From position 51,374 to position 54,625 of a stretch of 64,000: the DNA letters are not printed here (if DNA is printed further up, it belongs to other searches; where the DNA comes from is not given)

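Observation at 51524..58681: ElbD-like fatty acyl ligase-carrier-reductase gene in one operon with PlsA/PlsR-like anaerobic plasmalogen synthase genes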

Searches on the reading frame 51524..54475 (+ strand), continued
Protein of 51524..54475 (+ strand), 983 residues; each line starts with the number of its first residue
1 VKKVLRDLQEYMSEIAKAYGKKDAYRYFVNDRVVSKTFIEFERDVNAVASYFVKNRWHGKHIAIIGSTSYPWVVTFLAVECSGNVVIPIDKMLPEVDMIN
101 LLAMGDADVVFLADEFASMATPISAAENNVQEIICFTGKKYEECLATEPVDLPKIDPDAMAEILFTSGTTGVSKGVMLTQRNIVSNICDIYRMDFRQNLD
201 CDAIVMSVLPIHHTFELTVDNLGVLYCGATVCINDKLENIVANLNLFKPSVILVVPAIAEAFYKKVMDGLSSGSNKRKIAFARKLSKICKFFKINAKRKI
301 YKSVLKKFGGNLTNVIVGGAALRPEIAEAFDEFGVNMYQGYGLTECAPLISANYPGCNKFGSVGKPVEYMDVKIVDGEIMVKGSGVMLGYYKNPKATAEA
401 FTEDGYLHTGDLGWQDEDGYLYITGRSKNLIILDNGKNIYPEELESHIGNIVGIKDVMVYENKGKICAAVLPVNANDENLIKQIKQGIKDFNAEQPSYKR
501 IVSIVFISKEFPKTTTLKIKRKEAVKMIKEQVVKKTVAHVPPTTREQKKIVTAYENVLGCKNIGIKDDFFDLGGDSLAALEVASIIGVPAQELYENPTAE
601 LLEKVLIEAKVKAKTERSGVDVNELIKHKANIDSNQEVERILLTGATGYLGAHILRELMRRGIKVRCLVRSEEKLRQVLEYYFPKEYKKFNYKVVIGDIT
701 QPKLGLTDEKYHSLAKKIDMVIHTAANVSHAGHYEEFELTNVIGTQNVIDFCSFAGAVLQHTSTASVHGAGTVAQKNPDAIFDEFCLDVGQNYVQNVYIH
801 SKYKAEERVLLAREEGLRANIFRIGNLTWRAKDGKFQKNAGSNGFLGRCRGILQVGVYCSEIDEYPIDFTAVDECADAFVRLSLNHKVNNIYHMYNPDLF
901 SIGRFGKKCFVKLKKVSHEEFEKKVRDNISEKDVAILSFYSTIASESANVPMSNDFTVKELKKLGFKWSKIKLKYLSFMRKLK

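Call 61: find_homologous_proteins(query=L083:540-3509:+, max_evalue=1e-50)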
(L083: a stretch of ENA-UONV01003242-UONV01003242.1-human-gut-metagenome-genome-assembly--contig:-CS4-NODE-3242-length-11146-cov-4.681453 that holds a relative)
Query L083:540-3509:+ (990 aa): 7587 proteins with E <= 1e-50 among 8000 candidates; the best 120 are listed.
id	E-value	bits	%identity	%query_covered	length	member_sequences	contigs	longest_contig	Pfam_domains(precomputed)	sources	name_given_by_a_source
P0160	0.0e+0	2187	96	100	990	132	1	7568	PF04321.24,PF16363.12,PF02719.22,PF00550.32,PF01073.26,PF00501.35,PF23562.3,PF07993.19,PF13460.13,PF01370.28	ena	-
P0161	0.0e+0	2087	92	99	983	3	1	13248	PF04321.24,PF16363.12,PF02719.22,PF00550.32,PF01073.26,PF00501.35,PF07993.19,PF13460.13,PF01370.28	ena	-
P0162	0.0e+0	2007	88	99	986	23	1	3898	PF04321.24,PF16363.12,PF02719.22,PF00550.32,PF01073.26,PF00501.35,PF23562.3,PF07993.19,PF01370.28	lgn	-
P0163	0.0e+0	1991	88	99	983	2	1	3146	PF04321.24,PF16363.12,PF02719.22,PF00550.32,PF01073.26,PF00501.35,PF23562.3,PF07993.19,PF01370.28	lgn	-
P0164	0.0e+0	1952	87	98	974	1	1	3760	PF04321.24,PF16363.12,PF02719.22,PF01073.26,PF00501.35,PF23562.3,PF07993.19,PF13460.13,PF01370.28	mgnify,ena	mgnify:CR=1 FL=1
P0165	0.0e+0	1911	85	99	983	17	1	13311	PF04321.24,PF16363.12,PF02719.22,PF00550.32,PF01073.26,PF00501.35,PF23562.3,PF07993.19,PF13460.13,PF01370.28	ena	-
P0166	0.0e+0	1834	81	99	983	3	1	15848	PF04321.24,PF16363.12,PF02719.22,PF00550.32,PF01073.26,PF00501.35,PF23562.3,PF07993.19,PF01370.28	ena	-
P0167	0.0e+0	1822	80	99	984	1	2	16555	PF04321.24,PF16363.12,PF02719.22,PF00550.32,PF01073.26,PF00501.35,PF07993.19,PF01370.28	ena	-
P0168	0.0e+0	1768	77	99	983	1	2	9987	PF04321.24,PF16363.12,PF02719.22,PF00550.32,PF01073.26,PF00501.35,PF23562.3,PF07993.19,PF13460.13,PF01370.28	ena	-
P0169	0.0e+0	1763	78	99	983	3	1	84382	PF04321.24,PF16363.12,PF02719.22,PF00550.32,PF01073.26,PF00501.35,PF07993.19,PF13460.13,PF01370.28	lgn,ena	-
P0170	0.0e+0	1686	84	89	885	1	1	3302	PF04321.24,PF16363.12,PF02719.22,PF00550.32,PF01073.26,PF00501.35,PF23562.3,PF07993.19,PF01370.28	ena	-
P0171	0.0e+0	1646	72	99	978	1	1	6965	PF04321.24,PF16363.12,PF02719.22,PF01073.26,PF00501.35,PF07993.19,PF13460.13,PF01370.28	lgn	-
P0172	0.0e+0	1643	72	99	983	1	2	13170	PF04321.24,PF16363.12,PF02719.22,PF00550.32,PF01073.26,PF00501.35,PF23562.3,PF07993.19,PF13460.13,PF01370.28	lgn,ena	-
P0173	0.0e+0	1626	73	97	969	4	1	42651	PF04321.24,PF16363.12,PF02719.22,PF01073.26,PF00501.35,PF07993.19,PF13460.13,PF01370.28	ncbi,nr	ncbi:MAG: AMP-binding protein [Lachnospiraceae bacterium]|nr:AMP-binding protein [Lachnospiraceae ba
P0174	0.0e+0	1594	71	99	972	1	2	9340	PF04321.24,PF16363.12,PF02719.22,PF00550.32,PF01073.26,PF00501.35,PF07993.19,PF13460.13,PF01370.28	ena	-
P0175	0.0e+0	1591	70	100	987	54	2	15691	PF04321.24,PF16363.12,PF02719.22,PF00550.32,PF01073.26,PF00501.35,PF23562.3,PF07993.19,PF01370.28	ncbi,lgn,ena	-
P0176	0.0e+0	1583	70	99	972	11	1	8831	PF04321.24,PF16363.12,PF02719.22,PF01073.26,PF00501.35,PF07993.19,PF01370.28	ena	-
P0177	0.0e+0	1581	68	100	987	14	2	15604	PF04321.24,PF16363.12,PF02719.22,PF00550.32,PF01073.26,PF00501.35,PF07993.19,PF01370.28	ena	-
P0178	0.0e+0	1580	70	99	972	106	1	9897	PF04321.24,PF16363.12,PF02719.22,PF00550.32,PF01073.26,PF00501.35,PF07993.19,PF13460.13,PF01370.28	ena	-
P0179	0.0e+0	1575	69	99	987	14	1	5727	PF04321.24,PF16363.12,PF02719.22,PF00550.32,PF01073.26,PF00501.35,PF07993.19,PF13460.13,PF01370.28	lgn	-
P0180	0.0e+0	1568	68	100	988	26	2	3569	PF04321.24,PF16363.12,PF02719.22,PF00550.32,PF01073.26,PF00501.35,PF23562.3,PF07993.19,PF13460.13,PF01370.28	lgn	-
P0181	0.0e+0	1566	67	100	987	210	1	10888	PF04321.24,PF16363.12,PF02719.22,PF00550.32,PF01073.26,PF00501.35,PF07993.19,PF13460.13,PF01370.28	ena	-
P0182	0.0e+0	1561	67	100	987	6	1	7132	PF04321.24,PF16363.12,PF02719.22,PF00550.32,PF01073.26,PF00501.35,PF23562.3,PF07993.19,PF01370.28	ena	-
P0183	0.0e+0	1556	67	100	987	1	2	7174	PF04321.24,PF16363.12,PF02719.22,PF00550.32,PF01073.26,PF00501.35,PF07993.19,PF01370.28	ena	-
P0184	0.0e+0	1554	71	96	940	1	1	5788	PF04321.24,PF16363.12,PF00550.32,PF01073.26,PF00501.35,PF07993.19,PF01370.28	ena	-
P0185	0.0e+0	1551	67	100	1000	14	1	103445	PF04321.24,PF16363.12,PF02719.22,PF00550.32,PF01073.26,PF00501.35,PF07993.19,PF01370.28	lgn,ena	-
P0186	0.0e+0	1542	67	100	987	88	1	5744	PF04321.24,PF16363.12,PF02719.22,PF00550.32,PF01073.26,PF00501.35,PF23562.3,PF07993.19,PF01370.28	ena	-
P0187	0.0e+0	1540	66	100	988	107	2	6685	PF04321.24,PF16363.12,PF02719.22,PF00550.32,PF01073.26,PF00501.35,PF23562.3,PF07993.19,PF13460.13,PF01370.28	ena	-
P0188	0.0e+0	1527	67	100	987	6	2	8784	PF04321.24,PF16363.12,PF02719.22,PF00550.32,PF01073.26,PF00501.35,PF23562.3,PF07993.19,PF13460.13,PF01370.28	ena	-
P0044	0.0e+0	1512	67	99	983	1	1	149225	PF04321.24,PF16363.12,PF02719.22,PF00550.32,PF01073.26,PF00501.35,PF07993.19,PF13460.13,PF01370.28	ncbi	-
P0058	0.0e+0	1501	66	100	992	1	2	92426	PF04321.24,PF16363.12,PF02719.22,PF00550.32,PF01073.26,PF00501.35,PF07993.19,PF13460.13,PF01370.28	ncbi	-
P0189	0.0e+0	1482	65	99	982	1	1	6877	PF04321.24,PF16363.12,PF02719.22,PF01073.26,PF00501.35,PF23562.3,PF07993.19,PF13460.13,PF01370.28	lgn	-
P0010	0.0e+0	1479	65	99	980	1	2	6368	PF04321.24,PF16363.12,PF02719.22,PF00550.32,PF01073.26,PF00501.35,PF23562.3,PF07993.19,PF13460.13,PF01370.28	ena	-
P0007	0.0e+0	1479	65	99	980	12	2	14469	PF04321.24,PF16363.12,PF02719.22,PF00550.32,PF01073.26,PF00501.35,PF23562.3,PF07993.19,PF13460.13,PF01370.28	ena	-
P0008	0.0e+0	1477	65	99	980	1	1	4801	PF04321.24,PF16363.12,PF02719.22,PF00550.32,PF01073.26,PF00501.35,PF23562.3,PF07993.19,PF13460.13,PF01370.28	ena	-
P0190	0.0e+0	1475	65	99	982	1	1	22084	PF04321.24,PF16363.12,PF02719.22,PF00550.32,PF01073.26,PF00501.35,PF23562.3,PF07993.19,PF13460.13,PF01370.28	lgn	-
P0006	0.0e+0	1474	64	99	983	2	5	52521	PF04321.24,PF16363.12,PF02719.22,PF00550.32,PF01073.26,PF00501.35,PF07993.19,PF13460.13,PF01370.28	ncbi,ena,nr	ncbi:MAG: AMP-binding protein [Clostridia bacterium]|nr:AMP-binding protein [Clostridia bacterium]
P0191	0.0e+0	1466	65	99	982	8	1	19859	PF04321.24,PF16363.12,PF02719.22,PF00550.32,PF01073.26,PF00501.35,PF23562.3,PF07993.19,PF13460.13,PF01370.28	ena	-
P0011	0.0e+0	1466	64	99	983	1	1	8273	PF04321.24,PF16363.12,PF02719.22,PF00550.32,PF01073.26,PF00501.35,PF07993.19,PF13460.13,PF01370.28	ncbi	-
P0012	0.0e+0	1463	64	99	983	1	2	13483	PF04321.24,PF16363.12,PF02719.22,PF00550.32,PF01073.26,PF00501.35,PF07993.19,PF13460.13,PF01370.28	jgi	-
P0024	0.0e+0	1461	63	99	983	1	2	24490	PF04321.24,PF16363.12,PF02719.22,PF00550.32,PF01073.26,PF00501.35,PF23562.3,PF07993.19,PF13460.13,PF01370.28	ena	-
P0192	0.0e+0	1461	64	99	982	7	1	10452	PF04321.24,PF16363.12,PF02719.22,PF01073.26,PF00501.35,PF23562.3,PF07993.19,PF13460.13,PF01370.28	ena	-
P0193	0.0e+0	1460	65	99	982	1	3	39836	PF04321.24,PF16363.12,PF02719.22,PF01073.26,PF00501.35,PF23562.3,PF07993.19,PF13460.13,PF01370.28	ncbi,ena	-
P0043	0.0e+0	1458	64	99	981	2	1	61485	PF04321.24,PF16363.12,PF02719.22,PF01073.26,PF00501.35,PF07993.19,PF13460.13,PF01370.28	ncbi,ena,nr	ncbi:MAG: AMP-binding protein [Clostridia bacterium]|nr:AMP-binding protein [Clostridia bacterium]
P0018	0.0e+0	1458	64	99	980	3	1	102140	PF04321.24,PF16363.12,PF02719.22,PF00550.32,PF01073.26,PF00501.35,PF23562.3,PF07993.19,PF13460.13,PF01370.28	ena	-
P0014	0.0e+0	1457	64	99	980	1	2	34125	PF04321.24,PF16363.12,PF02719.22,PF00550.32,PF01073.26,PF00501.35,PF07993.19,PF13460.13,PF01370.28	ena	-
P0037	0.0e+0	1456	64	99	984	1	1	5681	PF04321.24,PF16363.12,PF02719.22,PF00550.32,PF01073.26,PF00501.35,PF23562.3,PF07993.19,PF13460.13,PF01370.28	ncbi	-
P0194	0.0e+0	1456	64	100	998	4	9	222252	PF04321.24,PF16363.12,PF02719.22,PF00550.32,PF01073.26,PF00501.35,PF07993.19,PF13460.13,PF01370.28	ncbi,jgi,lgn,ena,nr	ncbi:MAG: NAD-dependent epimerase/dehydratase family protein [Lachnospiraceae bacterium]|nr:NAD-depe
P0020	0.0e+0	1454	64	99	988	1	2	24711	PF04321.24,PF16363.12,PF02719.22,PF00550.32,PF01073.26,PF00501.35,PF23562.3,PF07993.19,PF13460.13,PF01370.28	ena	-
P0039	0.0e+0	1452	63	99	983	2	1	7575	PF04321.24,PF16363.12,PF02719.22,PF01073.26,PF00501.35,PF07993.19,PF13460.13,PF01370.28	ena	-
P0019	0.0e+0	1452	64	99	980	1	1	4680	PF04321.24,PF16363.12,PF02719.22,PF00550.32,PF01073.26,PF00501.35,PF07993.19,PF13460.13,PF01370.28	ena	-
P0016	0.0e+0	1452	64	99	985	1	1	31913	PF04321.24,PF16363.12,PF02719.22,PF01073.26,PF00501.35,PF23562.3,PF07993.19,PF13460.13,PF01370.28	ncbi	-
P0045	0.0e+0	1442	63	100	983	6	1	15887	PF04321.24,PF16363.12,PF02719.22,PF01073.26,PF00501.35,PF07993.19,PF13460.13,PF01370.28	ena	-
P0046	0.0e+0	1441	63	99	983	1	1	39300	PF04321.24,PF16363.12,PF02719.22,PF00550.32,PF01073.26,PF00501.35,PF23562.3,PF07993.19,PF13460.13,PF01370.28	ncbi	-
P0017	0.0e+0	1441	63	99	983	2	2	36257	PF04321.24,PF16363.12,PF02719.22,PF00550.32,PF01073.26,PF00501.35,PF07993.19,PF13460.13,PF01370.28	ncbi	-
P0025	0.0e+0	1441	63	99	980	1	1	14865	PF04321.24,PF16363.12,PF02719.22,PF00550.32,PF01073.26,PF00501.35,PF23562.3,PF07993.19,PF13460.13,PF01370.28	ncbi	-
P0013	0.0e+0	1440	63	99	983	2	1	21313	PF04321.24,PF16363.12,PF02719.22,PF01073.26,PF00501.35,PF23562.3,PF07993.19,PF13460.13,PF01370.28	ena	-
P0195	0.0e+0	1439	63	100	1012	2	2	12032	PF16363.12,PF02719.22,PF00550.32,PF01073.26,PF00501.35,PF07993.19,PF01370.28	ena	-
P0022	0.0e+0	1438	64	99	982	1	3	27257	PF04321.24,PF16363.12,PF02719.22,PF01073.26,PF00501.35,PF07993.19,PF13460.13,PF01370.28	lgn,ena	-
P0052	0.0e+0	1438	63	99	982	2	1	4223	PF04321.24,PF16363.12,PF02719.22,PF00550.32,PF01073.26,PF00501.35,PF07993.19,PF13460.13,PF01370.28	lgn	-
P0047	0.0e+0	1436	64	99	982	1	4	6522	PF04321.24,PF16363.12,PF02719.22,PF00550.32,PF01073.26,PF00501.35,PF23562.3,PF07993.19,PF13460.13,PF01370.28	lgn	-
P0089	0.0e+0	1435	63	99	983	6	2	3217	PF04321.24,PF16363.12,PF02719.22,PF00550.32,PF01073.26,PF00501.35,PF07993.19,PF13460.13,PF01370.28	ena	-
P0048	0.0e+0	1433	64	99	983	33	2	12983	PF04321.24,PF16363.12,PF02719.22,PF01073.26,PF00501.35,PF23562.3,PF07993.19,PF13460.13,PF01370.28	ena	-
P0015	0.0e+0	1433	62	99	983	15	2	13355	PF04321.24,PF16363.12,PF02719.22,PF01073.26,PF00501.35,PF23562.3,PF07993.19,PF13460.13,PF01370.28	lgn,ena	-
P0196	0.0e+0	1432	63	99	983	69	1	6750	PF04321.24,PF16363.12,PF02719.22,PF01073.26,PF00501.35,PF23562.3,PF07993.19,PF13460.13,PF01370.28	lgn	-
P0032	0.0e+0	1431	62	99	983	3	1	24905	PF04321.24,PF16363.12,PF02719.22,PF00550.32,PF01073.26,PF00501.35,PF23562.3,PF07993.19,PF13460.13,PF01370.28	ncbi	-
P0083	0.0e+0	1430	63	99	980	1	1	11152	PF04321.24,PF16363.12,PF02719.22,PF00550.32,PF01073.26,PF00501.35,PF23562.3,PF07993.19,PF13460.13,PF01370.28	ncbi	-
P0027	0.0e+0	1430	62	100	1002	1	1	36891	PF04321.24,PF16363.12,PF02719.22,PF01073.26,PF00501.35,PF07993.19,PF13460.13,PF01370.28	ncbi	-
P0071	0.0e+0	1429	63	99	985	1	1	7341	PF04321.24,PF16363.12,PF02719.22,PF01073.26,PF00501.35,PF07993.19,PF13460.13,PF01370.28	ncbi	-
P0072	0.0e+0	1429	62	99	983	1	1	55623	PF04321.24,PF16363.12,PF02719.22,PF00550.32,PF05368.20,PF01073.26,PF00501.35,PF23562.3,PF07993.19,PF13460.13,PF01370.28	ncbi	-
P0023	0.0e+0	1429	63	99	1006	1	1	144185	PF04321.24,PF16363.12,PF02719.22,PF00550.32,PF01073.26,PF00501.35,PF07993.19,PF13460.13,PF01370.28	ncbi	-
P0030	0.0e+0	1429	63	99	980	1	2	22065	PF04321.24,PF16363.12,PF02719.22,PF00550.32,PF01073.26,PF00501.35,PF23562.3,PF07993.19,PF13460.13,PF01370.28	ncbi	-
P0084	0.0e+0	1429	63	99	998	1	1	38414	PF04321.24,PF16363.12,PF02719.22,PF01073.26,PF00501.35,PF23562.3,PF07993.19,PF13460.13,PF01370.28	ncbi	-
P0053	0.0e+0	1428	64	99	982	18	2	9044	PF04321.24,PF16363.12,PF02719.22,PF00550.32,PF01073.26,PF00501.35,PF23562.3,PF07993.19,PF13460.13,PF01370.28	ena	-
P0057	0.0e+0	1427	63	99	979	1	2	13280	PF04321.24,PF16363.12,PF02719.22,PF01073.26,PF00501.35,PF23562.3,PF07993.19,PF13460.13,PF01370.28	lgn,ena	-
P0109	0.0e+0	1426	63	99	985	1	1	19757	PF04321.24,PF16363.12,PF02719.22,PF00550.32,PF01073.26,PF00501.35,PF07993.19,PF01370.28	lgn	-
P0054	0.0e+0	1424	63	99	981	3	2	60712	PF04321.24,PF16363.12,PF02719.22,PF01073.26,PF00501.35,PF07993.19,PF13460.13,PF01370.28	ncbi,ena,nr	ncbi:MAG: AMP-binding protein [Clostridia bacterium]|nr:AMP-binding protein [Clostridia bacterium]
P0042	0.0e+0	1423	62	99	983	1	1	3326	PF04321.24,PF16363.12,PF02719.22,PF00550.32,PF05368.20,PF01073.26,PF00501.35,PF23562.3,PF07993.19,PF13460.13,PF01370.28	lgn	-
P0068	0.0e+0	1422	62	99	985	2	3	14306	PF04321.24,PF16363.12,PF02719.22,PF01073.26,PF00501.35,PF07993.19,PF13460.13,PF01370.28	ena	-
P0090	0.0e+0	1422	63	99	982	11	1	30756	PF04321.24,PF16363.12,PF02719.22,PF00550.32,PF01073.26,PF00501.35,PF23562.3,PF07993.19,PF13460.13,PF01370.28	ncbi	-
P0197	0.0e+0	1422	62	99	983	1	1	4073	PF04321.24,PF16363.12,PF02719.22,PF01073.26,PF00501.35,PF23562.3,PF07993.19,PF13460.13,PF01370.28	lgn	-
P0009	0.0e+0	1421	62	99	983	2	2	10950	PF04321.24,PF16363.12,PF02719.22,PF00550.32,PF05368.20,PF01073.26,PF00501.35,PF23562.3,PF07993.19,PF13460.13,PF01370.28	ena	-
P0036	0.0e+0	1419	63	99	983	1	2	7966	PF04321.24,PF16363.12,PF02719.22,PF01073.26,PF00501.35,PF23562.3,PF07993.19,PF13460.13,PF01370.28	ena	-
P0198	0.0e+0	1418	63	99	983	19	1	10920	PF04321.24,PF16363.12,PF02719.22,PF01073.26,PF00501.35,PF07993.19,PF13460.13,PF01370.28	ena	-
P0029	0.0e+0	1418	62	99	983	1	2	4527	PF16363.12,PF02719.22,PF00550.32,PF01073.26,PF00501.35,PF23562.3,PF07993.19,PF01370.28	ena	-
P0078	0.0e+0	1418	62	99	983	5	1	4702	PF04321.24,PF16363.12,PF02719.22,PF00550.32,PF01073.26,PF00501.35,PF23562.3,PF07993.19,PF13460.13,PF01370.28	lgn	-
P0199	0.0e+0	1416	62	99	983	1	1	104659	PF16363.12,PF02719.22,PF00550.32,PF01073.26,PF00501.35,PF23562.3,PF07993.19,PF13460.13,PF01370.28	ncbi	-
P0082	0.0e+0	1415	62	99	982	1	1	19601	PF04321.24,PF16363.12,PF02719.22,PF01073.26,PF00501.35,PF23562.3,PF07993.19,PF13460.13,PF01370.28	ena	-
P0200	0.0e+0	1415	61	100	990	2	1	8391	PF04321.24,PF16363.12,PF02719.22,PF01073.26,PF00501.35,PF07993.19,PF13460.13,PF01370.28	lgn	-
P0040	0.0e+0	1415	62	99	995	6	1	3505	PF16363.12,PF02719.22,PF00550.32,PF01073.26,PF00501.35,PF23562.3,PF07993.19,PF13460.13,PF01370.28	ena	-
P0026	0.0e+0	1414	62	99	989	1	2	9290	PF16363.12,PF02719.22,PF00550.32,PF01073.26,PF00501.35,PF23562.3,PF07993.19,PF13460.13,PF01370.28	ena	-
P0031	0.0e+0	1414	63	99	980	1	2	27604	PF04321.24,PF16363.12,PF02719.22,PF00550.32,PF01073.26,PF00501.35,PF07993.19,PF13460.13,PF01370.28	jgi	-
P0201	0.0e+0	1413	62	99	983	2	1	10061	PF04321.24,PF16363.12,PF02719.22,PF01073.26,PF00501.35,PF07993.19,PF13460.13,PF01370.28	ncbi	-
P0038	0.0e+0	1412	63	99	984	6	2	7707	PF04321.24,PF16363.12,PF02719.22,PF00550.32,PF01073.26,PF00501.35,PF23562.3,PF07993.19,PF13460.13,PF01370.28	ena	-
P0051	0.0e+0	1412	63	99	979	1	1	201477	PF04321.24,PF16363.12,PF02719.22,PF01073.26,PF00501.35,PF23562.3,PF07993.19,PF13460.13,PF01370.28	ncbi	-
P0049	0.0e+0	1412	61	100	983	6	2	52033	PF04321.24,PF16363.12,PF02719.22,PF01073.26,PF00501.35,PF07993.19,PF13460.13,PF01370.28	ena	-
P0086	0.0e+0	1411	62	99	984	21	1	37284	PF04321.24,PF16363.12,PF02719.22,PF00550.32,PF01073.26,PF00501.35,PF23562.3,PF07993.19,PF13460.13,PF01370.28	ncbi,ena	-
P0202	0.0e+0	1411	62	99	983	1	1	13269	PF04321.24,PF16363.12,PF02719.22,PF01073.26,PF00501.35,PF07993.19,PF13460.13,PF01370.28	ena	-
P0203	0.0e+0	1411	62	99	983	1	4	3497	PF04321.24,PF16363.12,PF02719.22,PF01073.26,PF00501.35,PF07993.19,PF13460.13,PF01370.28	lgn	-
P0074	0.0e+0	1411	62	100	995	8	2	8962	PF04321.24,PF16363.12,PF02719.22,PF00550.32,PF05368.20,PF01073.26,PF00501.35,PF23562.3,PF07993.19,PF13460.13,PF01370.28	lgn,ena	-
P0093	0.0e+0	1411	62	99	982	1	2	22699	PF04321.24,PF16363.12,PF02719.22,PF01073.26,PF00501.35,PF23562.3,PF07993.19,PF13460.13,PF01370.28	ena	-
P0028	0.0e+0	1411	62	99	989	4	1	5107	PF04321.24,PF16363.12,PF02719.22,PF00550.32,PF01073.26,PF00501.35,PF23562.3,PF07993.19,PF13460.13,PF01370.28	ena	-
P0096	0.0e+0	1410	63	99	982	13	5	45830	PF04321.24,PF16363.12,PF02719.22,PF01073.26,PF00501.35,PF07993.19,PF13460.13,PF01370.28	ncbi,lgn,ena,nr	ncbi:MAG: AMP-binding protein [Clostridia bacterium]|nr:AMP-binding protein [Clostridia bacterium]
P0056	0.0e+0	1410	62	99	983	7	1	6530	PF04321.24,PF16363.12,PF02719.22,PF01073.26,PF00501.35,PF23562.3,PF07993.19,PF13460.13,PF01370.28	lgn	-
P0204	0.0e+0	1408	62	99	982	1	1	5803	PF04321.24,PF16363.12,PF02719.22,PF01073.26,PF00501.35,PF23562.3,PF07993.19,PF13460.13,PF01370.28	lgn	-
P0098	0.0e+0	1408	63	99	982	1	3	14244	PF04321.24,PF16363.12,PF02719.22,PF01073.26,PF00501.35,PF23562.3,PF07993.19,PF13460.13,PF01370.28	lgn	-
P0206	0.0e+0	1408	62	99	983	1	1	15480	PF04321.24,PF16363.12,PF02719.22,PF01073.26,PF00501.35,PF23562.3,PF07993.19,PF13460.13,PF01370.28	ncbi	-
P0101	0.0e+0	1408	62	100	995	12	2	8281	PF04321.24,PF16363.12,PF02719.22,PF01073.26,PF00501.35,PF23562.3,PF07993.19,PF13460.13,PF01370.28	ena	-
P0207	0.0e+0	1408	62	99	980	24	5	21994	PF04321.24,PF16363.12,PF02719.22,PF00550.32,PF01073.26,PF00501.35,PF07993.19,PF13460.13,PF01370.28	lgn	-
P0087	0.0e+0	1408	62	99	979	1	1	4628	PF04321.24,PF16363.12,PF02719.22,PF01073.26,PF00501.35,PF07993.19,PF13460.13,PF01370.28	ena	-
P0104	0.0e+0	1407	63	99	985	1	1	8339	PF04321.24,PF16363.12,PF02719.22,PF00550.32,PF01073.26,PF00501.35,PF23562.3,PF07993.19,PF13460.13,PF01370.28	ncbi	-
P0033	0.0e+0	1406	62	99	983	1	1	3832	PF04321.24,PF16363.12,PF02719.22,PF01073.26,PF00501.35,PF07993.19,PF13460.13,PF01370.28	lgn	-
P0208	0.0e+0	1406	62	99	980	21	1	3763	PF04321.24,PF16363.12,PF02719.22,PF00550.32,PF01073.26,PF00501.35,PF07993.19,PF13460.13,PF01370.28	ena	-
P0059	0.0e+0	1405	62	99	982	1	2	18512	PF04321.24,PF16363.12,PF02719.22,PF01073.26,PF00501.35,PF07993.19,PF13460.13,PF01370.28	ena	-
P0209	0.0e+0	1405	72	85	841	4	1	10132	PF04321.24,PF16363.12,PF02719.22,PF00550.32,PF01073.26,PF00501.35,PF07993.19,PF13460.13,PF01370.28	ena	-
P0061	0.0e+0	1403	62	99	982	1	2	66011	PF04321.24,PF16363.12,PF02719.22,PF01073.26,PF00501.35,PF07993.19,PF13460.13,PF01370.28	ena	-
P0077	0.0e+0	1402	62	99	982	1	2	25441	PF04321.24,PF16363.12,PF02719.22,PF01073.26,PF00501.35,PF23562.3,PF07993.19,PF13460.13,PF01370.28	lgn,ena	-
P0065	0.0e+0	1402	61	99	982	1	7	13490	PF04321.24,PF16363.12,PF02719.22,PF01073.26,PF00501.35,PF07993.19,PF13460.13,PF01370.28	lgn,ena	-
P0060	0.0e+0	1402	62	99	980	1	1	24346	PF04321.24,PF16363.12,PF02719.22,PF00550.32,PF01073.26,PF00501.35,PF23562.3,PF07993.19,PF13460.13,PF01370.28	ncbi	-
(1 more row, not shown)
